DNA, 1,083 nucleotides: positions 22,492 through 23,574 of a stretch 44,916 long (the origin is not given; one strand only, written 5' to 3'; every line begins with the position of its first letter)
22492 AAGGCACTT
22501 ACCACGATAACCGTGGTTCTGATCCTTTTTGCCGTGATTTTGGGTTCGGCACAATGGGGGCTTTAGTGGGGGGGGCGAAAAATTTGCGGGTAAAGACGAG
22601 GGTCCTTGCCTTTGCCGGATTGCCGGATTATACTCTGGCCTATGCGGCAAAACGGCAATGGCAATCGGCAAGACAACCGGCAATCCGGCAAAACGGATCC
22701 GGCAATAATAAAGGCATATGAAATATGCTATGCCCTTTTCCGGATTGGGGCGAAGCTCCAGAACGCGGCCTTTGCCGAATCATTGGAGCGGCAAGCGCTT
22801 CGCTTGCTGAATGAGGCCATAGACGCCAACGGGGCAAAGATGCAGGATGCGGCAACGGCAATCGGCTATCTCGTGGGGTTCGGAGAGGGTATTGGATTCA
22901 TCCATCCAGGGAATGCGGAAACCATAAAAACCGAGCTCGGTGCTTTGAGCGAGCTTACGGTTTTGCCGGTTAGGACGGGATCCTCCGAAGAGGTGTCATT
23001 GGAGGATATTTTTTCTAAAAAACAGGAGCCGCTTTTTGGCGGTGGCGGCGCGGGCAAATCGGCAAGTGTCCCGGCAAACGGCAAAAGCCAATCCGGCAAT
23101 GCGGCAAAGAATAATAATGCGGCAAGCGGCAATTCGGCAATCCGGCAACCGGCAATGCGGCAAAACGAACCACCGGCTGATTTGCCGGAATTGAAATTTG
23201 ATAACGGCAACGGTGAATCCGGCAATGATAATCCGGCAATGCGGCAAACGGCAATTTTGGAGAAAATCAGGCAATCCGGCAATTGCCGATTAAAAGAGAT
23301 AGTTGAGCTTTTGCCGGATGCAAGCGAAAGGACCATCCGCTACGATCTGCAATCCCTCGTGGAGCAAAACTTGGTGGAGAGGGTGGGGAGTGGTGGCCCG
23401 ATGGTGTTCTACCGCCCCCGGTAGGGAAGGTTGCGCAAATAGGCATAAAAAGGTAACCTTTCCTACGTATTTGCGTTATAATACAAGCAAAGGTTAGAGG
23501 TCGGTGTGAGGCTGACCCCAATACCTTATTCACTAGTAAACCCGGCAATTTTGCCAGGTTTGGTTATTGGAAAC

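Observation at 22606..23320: Swarm of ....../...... hexamers with non-codon (7-8 nt) spacing in and upstream of a DeoR-like regulator gene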

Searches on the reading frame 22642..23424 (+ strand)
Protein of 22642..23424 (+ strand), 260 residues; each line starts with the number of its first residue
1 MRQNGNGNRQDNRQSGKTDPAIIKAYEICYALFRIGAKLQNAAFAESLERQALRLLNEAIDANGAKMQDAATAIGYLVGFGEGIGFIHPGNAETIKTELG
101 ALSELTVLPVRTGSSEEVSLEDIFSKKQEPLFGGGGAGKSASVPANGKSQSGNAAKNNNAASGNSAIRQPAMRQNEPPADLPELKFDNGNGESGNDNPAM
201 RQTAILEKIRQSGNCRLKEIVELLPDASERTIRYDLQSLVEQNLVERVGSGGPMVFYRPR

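Call 7: search_protein_families(library=pfam, proteins=[window:22642-23424:+], max_evalue=0.1)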
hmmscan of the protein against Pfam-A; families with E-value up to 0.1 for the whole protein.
window:22642-23424:+ (260 aa): 5 families
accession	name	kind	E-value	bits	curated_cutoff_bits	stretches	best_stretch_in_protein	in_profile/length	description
PF08220.18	HTH_DeoR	-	2.6e-10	40.3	21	1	201-248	1-47/57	DeoR-like helix-turn-helix domain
PF08461.16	HTH_12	-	0.001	19.4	21.4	1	226-252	29-55/66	Ribonuclease R winged-helix domain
PF03965.22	Penicillinase_R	-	0.0013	19.5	22.6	1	202-259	5-64/115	Penicillinase repressor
PF01638.23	HxlR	-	0.0056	17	20.8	1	205-248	10-52/91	HxlR-like helix-turn-helix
PF12840.13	HTH_20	-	0.035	14.5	27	1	217-248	21-51/51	Helix-turn-helix domain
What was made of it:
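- On DeoR/GlpR family of transcriptional repressors: PF08220 matches with E = 2.6e-10 and 40.3 bits (cut-off 21) at aa 201-248 (call 7).
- Closest known: DeoR/GlpR-family repressors with multiple operators. Same: The winged helix is of HTH_DeoR type (call 7).
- There is a weak Pfam match to the RNase R winged helix (HTH_12, E = 0.001, call 7).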

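Call 8: search_protein_families(library=ncbifam, proteins=[window:22642-23424:+], max_evalue=0.1)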
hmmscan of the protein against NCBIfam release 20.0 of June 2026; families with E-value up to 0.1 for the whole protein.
window:22642-23424:+ (260 aa): 6 families
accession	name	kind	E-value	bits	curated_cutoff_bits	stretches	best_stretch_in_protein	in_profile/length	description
NF041397.1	TranRegGlpR_Halo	equivalog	5.3e-07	29.5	300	1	198-251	3-55/253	HTH-type transcriptional regulator GlpR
NF008154.0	PRK10906.1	equivalog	0.00019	20.8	331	1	200-251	5-55/252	DeoR/GlpR family transcriptional regulator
NF007753.1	PRK10434.1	equivalog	0.0091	15.6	350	1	198-248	3-52/253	glucitol operon DNA-binding transcriptional repressor SrlR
NF007316.0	PRK09802.1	equivalog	0.064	12.4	351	1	198-251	15-67/269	DeoR family transcriptional regulator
NF053736.1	AcpB_EbpR_MafR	subfamily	0.065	12.5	130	1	200-243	6-49/481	AcpB/EbpR/MafR family transcriptional regulator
NF040755.1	AgaR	equivalog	0.081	12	260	0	200-248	6-53/256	transcriptional repressor AgaR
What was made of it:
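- On DeoR/GlpR family of transcriptional repressors: NCBIfam DeoR/GlpR equivalogs score 12-30 bits against cut-offs of 250-350, and only over the HTH (call 8).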

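Call 11: find_homologous_proteins(query=window:22642-23424:+, max_evalue=0.001)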
Query window:22642-23424:+ (260 aa): 193 proteins with E <= 0.001 among 2209 candidates; the best 120 are listed.
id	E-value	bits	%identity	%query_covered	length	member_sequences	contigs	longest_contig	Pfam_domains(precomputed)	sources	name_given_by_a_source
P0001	3.1e-164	563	100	100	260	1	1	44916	PF08220.19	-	-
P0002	9.6e-95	335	67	100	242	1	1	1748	PF08220.19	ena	-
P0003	5.7e-87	310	61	100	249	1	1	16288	PF08220.19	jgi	jgi:DeoR-like helix-turn-helix domain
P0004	1.0e-65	240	54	99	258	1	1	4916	PF08220.19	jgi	jgi:hypothetical protein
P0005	3.2e-57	212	47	96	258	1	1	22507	PF08220.19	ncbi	-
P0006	8.9e-54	201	51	95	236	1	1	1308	PF08220.19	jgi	jgi:hypothetical protein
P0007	1.2e-53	201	46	95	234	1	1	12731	PF08220.19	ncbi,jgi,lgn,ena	-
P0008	1.2e-53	200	49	95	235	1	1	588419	PF08220.19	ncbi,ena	-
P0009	5.6e-53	198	49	97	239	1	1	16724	PF08220.19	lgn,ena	-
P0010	1.1e-52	197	47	95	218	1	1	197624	PF08220.19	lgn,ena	-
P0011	7.1e-52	195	48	96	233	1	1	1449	PF08220.19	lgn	-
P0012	3.6e-51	192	42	97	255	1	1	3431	PF08220.19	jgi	jgi:DeoR-like helix-turn-helix domain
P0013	6.4e-50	188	49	94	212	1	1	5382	PF08220.19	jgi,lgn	jgi:hypothetical protein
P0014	6.6e-50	188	47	95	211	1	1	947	PF08220.19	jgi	jgi:hypothetical protein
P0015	2.6e-48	183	44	97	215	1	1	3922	PF08220.19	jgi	jgi:hypothetical protein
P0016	4.3e-48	182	45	95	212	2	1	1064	PF08220.19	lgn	-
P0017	8.2e-48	181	46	95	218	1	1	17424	PF08220.19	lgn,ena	-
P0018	1.4e-47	181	49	91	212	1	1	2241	PF08220.19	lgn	-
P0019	1.6e-47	180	46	95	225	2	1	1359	PF08220.19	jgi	-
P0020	3.3e-47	179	45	95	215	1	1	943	PF08220.19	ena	-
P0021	5.6e-47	179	45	95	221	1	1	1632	PF08220.19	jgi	jgi:hypothetical protein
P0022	8.0e-47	178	45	95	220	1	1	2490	PF08220.19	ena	-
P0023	2.0e-46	177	42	95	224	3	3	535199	PF08220.19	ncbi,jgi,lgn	ncbi:MAG: DeoR family transcriptional regulator [Minisyncoccia bacterium]|jgi:hypothetical protein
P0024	5.3e-46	175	43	98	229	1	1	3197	PF08220.19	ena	-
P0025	1.6e-45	174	47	95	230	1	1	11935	PF08220.19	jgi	jgi:DeoR-like helix-turn-helix domain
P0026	2.3e-45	173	43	91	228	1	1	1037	PF08220.19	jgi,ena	-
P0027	7.9e-45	172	43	95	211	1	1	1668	PF08220.19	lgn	-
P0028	3.1e-44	170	45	91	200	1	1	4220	PF08220.19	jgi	jgi:hypothetical protein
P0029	5.8e-44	169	44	95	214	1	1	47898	PF08220.19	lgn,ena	-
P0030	2.2e-43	167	43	95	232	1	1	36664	PF08220.19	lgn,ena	-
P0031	9.6e-43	165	42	95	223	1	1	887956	PF08220.19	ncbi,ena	-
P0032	2.5e-42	163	42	95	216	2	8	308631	PF08220.19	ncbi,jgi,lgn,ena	ncbi:MAG: DeoR family transcriptional regulator [Minisyncoccia bacterium]|jgi:hypothetical protein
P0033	3.1e-42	163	43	95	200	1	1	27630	PF08220.19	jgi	jgi:hypothetical protein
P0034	3.3e-42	163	40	91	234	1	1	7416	PF08220.19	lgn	-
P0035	5.4e-42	162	40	95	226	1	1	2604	PF08220.19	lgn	-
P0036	8.6e-42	162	42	95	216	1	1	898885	PF08220.19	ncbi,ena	-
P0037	1.7e-41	161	43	92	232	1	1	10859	PF08220.19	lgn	-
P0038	5.2e-40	156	41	91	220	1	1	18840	PF08220.19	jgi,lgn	jgi:hypothetical protein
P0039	6.0e-40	156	40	91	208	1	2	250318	PF08220.19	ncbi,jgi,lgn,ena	-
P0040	1.3e-39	155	42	95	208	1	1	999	PF08220.19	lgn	-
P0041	4.4e-39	153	37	95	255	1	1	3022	PF08220.19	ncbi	-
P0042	6.7e-39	152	42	91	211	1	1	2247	PF08220.19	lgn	-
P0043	1.5e-38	151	40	95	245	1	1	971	PF08220.19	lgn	-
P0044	1.4e-37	148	39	91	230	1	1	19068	PF08220.19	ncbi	-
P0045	1.2e-36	145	36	95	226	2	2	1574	PF08220.19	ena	-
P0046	2.6e-36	144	39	95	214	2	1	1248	PF08220.19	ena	-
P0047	2.7e-36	144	42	94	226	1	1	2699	PF08220.19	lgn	-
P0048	4.0e-36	143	34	93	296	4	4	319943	PF08220.19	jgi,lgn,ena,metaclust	metaclust:\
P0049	4.5e-36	143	41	95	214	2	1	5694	PF08220.19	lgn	-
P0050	5.2e-36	143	34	90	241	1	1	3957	PF08220.19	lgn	-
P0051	5.9e-36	143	36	90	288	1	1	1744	PF08220.19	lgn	-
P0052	5.9e-36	143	38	95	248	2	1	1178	PF08220.19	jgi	jgi:preprotein translocase subunit SecD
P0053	6.3e-36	142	35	94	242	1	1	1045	PF08220.19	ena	-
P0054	1.3e-35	141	37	95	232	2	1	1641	PF08220.19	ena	-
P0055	2.1e-35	141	37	95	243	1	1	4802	PF08220.19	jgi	jgi:hypothetical protein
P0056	4.7e-35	140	39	95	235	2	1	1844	PF08220.19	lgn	-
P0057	5.2e-35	139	37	95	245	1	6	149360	PF08220.19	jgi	jgi:hypothetical protein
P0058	1.1e-34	138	37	95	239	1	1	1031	PF08220.19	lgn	-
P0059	1.2e-34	138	36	95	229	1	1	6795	PF08220.19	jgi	jgi:hypothetical protein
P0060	1.2e-34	138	36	95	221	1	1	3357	PF08220.19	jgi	jgi:DNA-binding HxlR family transcriptional regulator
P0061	1.3e-34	138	36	94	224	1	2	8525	PF08220.19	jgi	jgi:hypothetical protein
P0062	2.0e-34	138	37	95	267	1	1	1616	PF08220.19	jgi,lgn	jgi:hypothetical protein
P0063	2.1e-34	137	39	94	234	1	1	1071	PF08220.19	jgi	jgi:hypothetical protein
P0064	2.2e-34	137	35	95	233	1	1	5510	PF08220.19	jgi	jgi:hypothetical protein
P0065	2.3e-34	137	37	95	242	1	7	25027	PF08220.19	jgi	jgi:predicted component of type VI protein secretion system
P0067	2.7e-34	137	37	95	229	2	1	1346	PF08220.19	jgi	jgi:hypothetical protein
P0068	2.7e-34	137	38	94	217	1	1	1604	PF08220.19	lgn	-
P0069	3.1e-34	137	37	95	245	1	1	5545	PF08220.19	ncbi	-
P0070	4.2e-34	137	35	91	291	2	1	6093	PF08220.19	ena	-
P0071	4.3e-34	136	38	95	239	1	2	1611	PF08220.19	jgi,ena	-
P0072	4.3e-34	136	40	95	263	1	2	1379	PF08220.19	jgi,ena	jgi:hypothetical protein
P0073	5.7e-34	136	37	91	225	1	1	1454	PF08220.19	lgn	-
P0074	6.6e-34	136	38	94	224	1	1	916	PF08220.19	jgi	jgi:hypothetical protein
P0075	6.9e-34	136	39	94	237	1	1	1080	PF08220.19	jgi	jgi:DNA-binding HxlR family transcriptional regulator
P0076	8.4e-34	136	38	95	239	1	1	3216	PF08220.19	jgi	jgi:hypothetical protein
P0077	1.2e-33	135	38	94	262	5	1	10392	PF08220.19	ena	-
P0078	1.2e-33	135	39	95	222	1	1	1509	PF08220.19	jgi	jgi:hypothetical protein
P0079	1.3e-33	135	39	95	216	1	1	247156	PF08220.19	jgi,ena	-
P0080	1.4e-33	135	38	95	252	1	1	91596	PF08220.19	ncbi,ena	-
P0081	1.7e-33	135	38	95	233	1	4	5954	PF08220.19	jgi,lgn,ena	jgi:predicted MarR family transcription regulator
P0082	2.2e-33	134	39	95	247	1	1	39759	PF08220.19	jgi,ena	-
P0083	2.2e-33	134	37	95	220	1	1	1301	PF08220.19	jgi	jgi:hypothetical protein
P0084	2.3e-33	134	37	95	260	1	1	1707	PF01638.24,PF08220.19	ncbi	-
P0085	2.3e-33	134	40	93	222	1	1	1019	PF08461.17,PF08220.19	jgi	jgi:DeoR-like helix-turn-helix domain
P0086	2.9e-33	134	37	95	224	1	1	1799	PF08220.19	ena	-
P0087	3.0e-33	134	34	95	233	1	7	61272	PF08220.19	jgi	jgi:hypothetical protein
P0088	3.7e-33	133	36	95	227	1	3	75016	PF08220.19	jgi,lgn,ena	jgi:hypothetical protein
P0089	4.3e-33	133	36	95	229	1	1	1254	PF08220.19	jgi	jgi:hypothetical protein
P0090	4.6e-33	133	36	95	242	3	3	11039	PF08220.19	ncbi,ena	-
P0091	4.9e-33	133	36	95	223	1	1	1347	PF08220.19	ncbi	-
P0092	6.3e-33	133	36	94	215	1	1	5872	PF08461.17,PF08220.19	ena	-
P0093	6.4e-33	133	39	90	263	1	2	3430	PF08220.19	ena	-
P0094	6.7e-33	133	39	95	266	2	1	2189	PF08220.19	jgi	jgi:hypothetical protein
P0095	6.7e-33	133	36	95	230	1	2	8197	PF08220.19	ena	-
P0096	6.8e-33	133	34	95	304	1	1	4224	PF08220.19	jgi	jgi:DeoR-like helix-turn-helix domain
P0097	8.2e-33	132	37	95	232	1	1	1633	PF08220.19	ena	-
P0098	8.8e-33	132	36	95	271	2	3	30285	PF08220.19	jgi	jgi:DNA-binding HxlR family transcriptional regulator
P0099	8.9e-33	132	38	94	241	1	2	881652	PF08220.19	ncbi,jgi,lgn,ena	jgi:hypothetical protein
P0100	9.2e-33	132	35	95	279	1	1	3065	PF08220.19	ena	-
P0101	1.0e-32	132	37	95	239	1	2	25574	PF08220.19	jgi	jgi:hypothetical protein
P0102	1.2e-32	132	36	95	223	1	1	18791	PF08220.19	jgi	jgi:hypothetical protein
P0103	1.4e-32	132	37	97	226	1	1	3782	PF08220.19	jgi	jgi:hypothetical protein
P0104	1.4e-32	131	37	95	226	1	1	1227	PF08220.19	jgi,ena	-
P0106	2.0e-32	131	37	95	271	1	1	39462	PF08220.19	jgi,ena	jgi:DNA-binding HxlR family transcriptional regulator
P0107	2.3e-32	131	40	90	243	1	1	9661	PF08220.19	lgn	-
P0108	2.3e-32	131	39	95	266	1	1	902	PF08220.19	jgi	jgi:hypothetical protein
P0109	2.4e-32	131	37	95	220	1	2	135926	PF08461.17,PF08220.19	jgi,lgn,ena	jgi:hypothetical protein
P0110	2.9e-32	130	35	95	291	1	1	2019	PF08220.19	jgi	jgi:hypothetical protein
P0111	3.3e-32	130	37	95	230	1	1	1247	PF08461.17,PF08220.19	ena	-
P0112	3.7e-32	130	38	95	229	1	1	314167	PF08461.17,PF08220.19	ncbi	-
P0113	4.4e-32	130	35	94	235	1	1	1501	PF08220.19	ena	-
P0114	4.5e-32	130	38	95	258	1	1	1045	PF08220.19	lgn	-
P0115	5.4e-32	130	37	95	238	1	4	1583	PF08220.19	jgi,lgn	jgi:hypothetical protein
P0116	5.6e-32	130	37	95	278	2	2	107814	PF08220.19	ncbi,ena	-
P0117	6.9e-32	129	38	95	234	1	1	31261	PF08461.17,PF08220.19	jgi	jgi:hypothetical protein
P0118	7.8e-32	129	34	95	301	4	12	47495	PF08220.19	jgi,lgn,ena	jgi:hypothetical protein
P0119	7.9e-32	129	35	91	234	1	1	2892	PF08220.19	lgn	-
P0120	9.1e-32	129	38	91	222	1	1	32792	PF08220.19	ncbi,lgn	-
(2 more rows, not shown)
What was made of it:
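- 22642..23424 (+): Regulator gene, 260 aa. The protein has a disordered N-tail (aa 1-19), a four-helix bundle (aa 20-106), a disordered linker (about aa 109-194) and a C-terminal winged helix of HTH_DeoR type (aa 198-259). There are 193 homologs, named 'DeoR family transcriptional regulator [Minisyncoccia]' where a name exists (call 11).
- On Simple-sequence contingency (phase-variable) locus: The protein's 90% cluster has a single member on a single contig (call 11).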

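Call 14: find_related_loci(query=A1, collection=genome_contigs, flank=4000)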
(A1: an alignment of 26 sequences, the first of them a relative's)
Query A1 (260 aa) in genome_contigs; peptide patterns used: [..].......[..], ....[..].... (x = any residue, [..] = any of these).
231 stretches matched a pattern; 143 encode a relative of the query (tblastn E <= 1e-3); the best 80 are kept; 80 distinct loci.
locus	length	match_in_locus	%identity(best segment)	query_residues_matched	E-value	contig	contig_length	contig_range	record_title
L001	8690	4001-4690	49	13-260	7e-63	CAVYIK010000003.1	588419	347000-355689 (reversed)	MAG: uncultured bacterium isolate MFD01476.bin.2.169 genome assembly, contig: contig_73288, whole genome shotgun sequenc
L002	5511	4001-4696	46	13-260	1e-60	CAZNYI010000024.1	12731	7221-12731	MAG TPA_asm: uncultured Candidatus Saccharibacteria bacterium isolate binchicken_co54_413 genome assembly, contig: NODE_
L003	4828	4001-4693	45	10-260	1e-56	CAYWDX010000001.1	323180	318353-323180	MAG TPA_asm: uncultured Candidatus Saccharibacteria bacterium isolate SRP273308_co1_109 genome assembly, contig: NODE_25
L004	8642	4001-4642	42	13-260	3e-54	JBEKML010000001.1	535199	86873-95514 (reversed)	MAG: Minisyncoccia bacterium isolate SPRUCE 393 SPRUCE_393_1, whole genome shotgun sequence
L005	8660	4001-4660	46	13-260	6e-52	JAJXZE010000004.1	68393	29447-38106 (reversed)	MAG: bacterium isolate BP7.bin39 NODE_470_length_68393_cov_2.167375, whole genome shotgun sequence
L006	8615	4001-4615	42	14-260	6e-50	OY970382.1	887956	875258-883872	MAG: uncultured bacterium isolate MFD03726.bin.c.5 genome assembly, chromosome: 1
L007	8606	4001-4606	42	14-260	5e-50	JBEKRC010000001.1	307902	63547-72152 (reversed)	MAG: Minisyncoccia bacterium isolate SPRUCE 501 SPRUCE_501_1, whole genome shotgun sequence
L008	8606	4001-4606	42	14-260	5e-48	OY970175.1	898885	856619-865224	MAG: uncultured bacterium isolate MFD03726.bin.c.4 genome assembly, chromosome: 1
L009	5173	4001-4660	40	1-260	2e-45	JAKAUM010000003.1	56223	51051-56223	MAG: bacterium isolate YP3.bin32 NODE_708_length_56223_cov_7.43718, whole genome shotgun sequence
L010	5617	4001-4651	39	24-260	2e-41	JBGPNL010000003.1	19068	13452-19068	MAG: Candidatus Paceibacteria bacterium isolate OBJ_0618_7090110_215 k141_3977486_length_19068_cov_46.4742, whole genome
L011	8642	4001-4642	39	13-258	4e-41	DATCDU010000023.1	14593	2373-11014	MAG TPA_asm: Candidatus Paceibacterota bacterium isolate SMAG_U7734 k141_424394, whole genome shotgun sequence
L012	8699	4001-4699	37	13-258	5e-41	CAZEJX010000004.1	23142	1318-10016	MAG TPA_asm: uncultured Candidatus Saccharibacteria bacterium isolate SRP273308_co1_406 genome assembly, contig: NODE_22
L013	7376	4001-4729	37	14-260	9e-41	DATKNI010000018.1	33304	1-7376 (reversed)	MAG TPA_asm: Candidatus Paceibacterota bacterium isolate SMAG_U14733 k141_5553325, whole genome shotgun sequence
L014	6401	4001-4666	39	13-258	7e-40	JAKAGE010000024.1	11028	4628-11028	MAG: bacterium isolate WY2.bin145 NODE_9505_length_11028_cov_1.317310, whole genome shotgun sequence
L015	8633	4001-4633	38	14-258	3e-40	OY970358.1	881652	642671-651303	MAG: uncultured bacterium isolate MFD00082.bin.c.7 genome assembly, chromosome: 1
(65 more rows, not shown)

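Call 47: predict_structure(alignment_id=A1)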
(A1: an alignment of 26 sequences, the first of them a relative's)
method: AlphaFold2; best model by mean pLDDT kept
length: 260 residues; sequences in the alignment: 26
mean_pLDDT: 74.8   pTM: 0.41
mean pLDDT of the five models: 74.8, 74.5, 74.0, 73.0, 72.4
residues with pLDDT >= 90: 139; 70-90: 15; 50-70: 25; < 50: 81
segments of 3 or more residues with pLDDT < 50: 1-3, 7-15, 109-117, 133-158, 160-169, 171-176, 179-194
pLDDT, mean of each block of 10 residues (from residue 1): 46 57 96 97 98 96 92 98 97 97 78 48 59 46 43 42 42 44 42 65 95 94 93 96 94 89
secondary structure, 60 per line:
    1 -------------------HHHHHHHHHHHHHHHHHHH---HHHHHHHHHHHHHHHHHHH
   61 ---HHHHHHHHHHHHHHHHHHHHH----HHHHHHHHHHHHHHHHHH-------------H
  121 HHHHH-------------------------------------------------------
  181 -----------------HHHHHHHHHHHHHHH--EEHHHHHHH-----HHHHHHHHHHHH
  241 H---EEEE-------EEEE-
elements in order: H20-38 H42-60 H64-84 H89-106 H120-125 H198-212 H217-223 H229-241 E245-248 E256-259
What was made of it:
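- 22642..23424 (+): AlphaFold2 model: the bundle and the winged helix have pLDDT above 90 and the linker is below 50 (call 47).
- On DeoR/GlpR family of transcriptional repressors: The model shows a four-helix bundle and a disordered linker instead (call 47).
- Closest known: DeoR/GlpR-family repressors with multiple operators. Different: There is no DeoRC sugar-phosphate sensor domain; a four-helix bundle and a roughly 85-aa disordered linker take its place (calls 7, 47).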

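Call 52: fold_search(model_id=the predicted structure, library=pdb)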
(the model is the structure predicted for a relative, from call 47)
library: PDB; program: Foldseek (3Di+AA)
matches with E <= 10: 1078; with E <= 0.001: 0
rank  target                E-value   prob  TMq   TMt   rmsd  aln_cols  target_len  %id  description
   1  2gsc_A                1.3e-02  1.00  0.32  0.72   1.5        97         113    8  Crystal Structure of the Conserved Hypothetical Cytosolic Protein Xcc0516 from Xanthomonas campestris (released 2006-10-03)
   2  2gsc_E                1.3e-02  1.00  0.32  0.72   1.6       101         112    8  Crystal Structure of the Conserved Hypothetical Cytosolic Protein Xcc0516 from Xanthomonas campestris (released 2006-10-03)
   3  5hs7_A                1.3e-02  1.00  0.21  0.50   2.7        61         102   26  Reduced form of the transcriptional regulator YodB from B. subtilis (released 2016-08-17)
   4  5f7q_L                1.4e-02  1.00  0.22  0.16   3.9        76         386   18  ROK repressor Lmo0178 from Listeria monocytogenes bound to operator (released 2016-09-07)
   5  5f7q_C                1.4e-02  1.00  0.21  0.15   4.2        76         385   21  ROK repressor Lmo0178 from Listeria monocytogenes bound to operator (released 2016-09-07)
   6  5f7q_E                1.6e-02  1.00  0.23  0.16   3.6        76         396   18  ROK repressor Lmo0178 from Listeria monocytogenes bound to operator (released 2016-09-07)
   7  6j0e_A                1.8e-02  1.00  0.21  0.42   8.6        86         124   21  Structures of two ArsR As(III)-responsive repressors: implications for the mechanism of derepression (released 2019-07-03)
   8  2gsc_D                2.1e-02  1.00  0.32  0.71   1.6       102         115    8  Crystal Structure of the Conserved Hypothetical Cytosolic Protein Xcc0516 from Xanthomonas campestris (released 2006-10-03)
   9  6dk4_A                2.1e-02  1.00  0.22  0.41   2.5        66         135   20  Crystal structure of Campylobacter jejuni peroxide stress regulator (released 2018-06-13)
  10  3u1d_B                2.5e-02  1.00  0.18  0.32   9.0        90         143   22  The structure of a protein with a GntR superfamily winged-helix-turn-helix domain from Halomicrobium mukohataei. (released 2011-12-07)
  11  5hs7_B                2.8e-02  1.00  0.20  0.49   3.6        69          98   23  Reduced form of the transcriptional regulator YodB from B. subtilis (released 2016-08-17)
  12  4dwl_D                3.0e-02  1.00  0.31  0.71   2.2        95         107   13  Avd molecule from Bordetella bacteriophage DGR (released 2013-02-27)
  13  1sd7_A                3.1e-02  1.00  0.21  0.45   5.4        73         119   16  Crystal Structure of a SeMet derivative of MecI at 2.65 A (released 2004-02-24)
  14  1wq2_A                3.3e-02  1.00  0.21  0.76   2.0        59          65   20  Neutron Crystal Structure Of Dissimilatory Sulfite Reductase D (DsrD) (released 2005-09-19)
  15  5hs9_B                3.7e-02  1.00  0.20  0.56   1.1        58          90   28  Crystal structure of the quinone-bound YodB from B. subtilis (released 2016-08-17)
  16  2gsc_B                3.7e-02  1.00  0.31  0.66   2.7       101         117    8  Crystal Structure of the Conserved Hypothetical Cytosolic Protein Xcc0516 from Xanthomonas campestris (released 2006-10-03)
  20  2gsc_C                4.1e-02  1.00  0.32  0.73   1.5        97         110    8  Crystal Structure of the Conserved Hypothetical Cytosolic Protein Xcc0516 from Xanthomonas campestris (released 2006-10-03)
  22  5k5q_C                4.4e-02  1.00  0.21  0.54   4.3        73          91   18  Structure of AspA-DNA complex: novel centromere bindng protein-centromere complex (released 2016-06-01)
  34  4rs8_A                5.8e-02  1.00  0.21  0.62   1.9        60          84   17  Apo structure of novel pNOB8 plasmid centromere binding protein (released 2015-09-16)
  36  4rs8_B                6.1e-02  1.00  0.21  0.62   1.9        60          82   17  Apo structure of novel pNOB8 plasmid centromere binding protein (released 2015-09-16)
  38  2rld_C                6.5e-02  1.00  0.32  0.69   1.6       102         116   10  CRYSTAL STRUCTURE OF A PROTEIN WITH UNKNOWN FUNCTION FROM S23 RIBOSOMAL PROTEIN FAMILY (BT_0352) FROM BACTEROIDES THET (released 2007-10-30)
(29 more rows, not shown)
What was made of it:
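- On Avd / 23S-rRNA-IVP ('S23p') four-helix-bundle proteins: Foldseek matches 2gsc (E = 0.013, target TM 0.72, rmsd 1.5 over 97 columns), 4dwl Avd (target TM 0.71) and 2rld (target TM 0.69) (call 52).
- The bundle resembles the four-helix-bundle proteins Xcc0516 (2gsc), BT_0352 (2rld) and Avd (4dwl), with target-normalised TM about 0.7 (call 52). The winged helix gives weak structural matches that include centromere-binding proteins (AspA 5k5q, pNOB8 4rs8), among many generic winged-helix hits (call 52).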
